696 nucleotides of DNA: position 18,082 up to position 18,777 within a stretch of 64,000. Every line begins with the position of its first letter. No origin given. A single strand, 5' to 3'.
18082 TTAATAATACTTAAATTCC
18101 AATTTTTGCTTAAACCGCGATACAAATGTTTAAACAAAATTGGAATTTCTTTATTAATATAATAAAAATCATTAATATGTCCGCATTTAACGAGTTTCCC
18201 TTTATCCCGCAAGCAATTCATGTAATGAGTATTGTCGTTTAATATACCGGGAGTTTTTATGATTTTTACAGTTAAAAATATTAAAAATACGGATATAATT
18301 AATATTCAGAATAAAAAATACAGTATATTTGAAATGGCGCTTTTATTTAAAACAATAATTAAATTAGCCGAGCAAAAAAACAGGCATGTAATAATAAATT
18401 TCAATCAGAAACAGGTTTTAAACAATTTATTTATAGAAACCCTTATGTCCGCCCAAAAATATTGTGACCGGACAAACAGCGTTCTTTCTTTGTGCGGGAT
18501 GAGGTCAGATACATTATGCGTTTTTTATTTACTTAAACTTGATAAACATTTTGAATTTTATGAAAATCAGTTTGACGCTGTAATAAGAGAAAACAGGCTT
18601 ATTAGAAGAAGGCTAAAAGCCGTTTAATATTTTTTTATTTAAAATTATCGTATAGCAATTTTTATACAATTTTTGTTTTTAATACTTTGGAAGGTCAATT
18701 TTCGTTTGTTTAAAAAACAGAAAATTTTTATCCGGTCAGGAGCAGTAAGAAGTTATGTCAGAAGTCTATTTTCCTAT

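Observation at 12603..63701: Six families of TIR-bounded hairpin elements fill the intergenic DNA and exchange internal modules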

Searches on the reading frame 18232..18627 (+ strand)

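Call 73: search_protein_families(library=pfam, proteins=[window:18232-18627:+], max_evalue=0.01)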
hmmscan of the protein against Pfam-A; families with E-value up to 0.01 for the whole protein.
window:18232-18627:+ (131 aa): 1 family
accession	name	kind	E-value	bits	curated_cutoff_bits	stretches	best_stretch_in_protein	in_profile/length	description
PF01740.26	STAS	-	0.0005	20.3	22.6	1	38-112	27-102/106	STAS domain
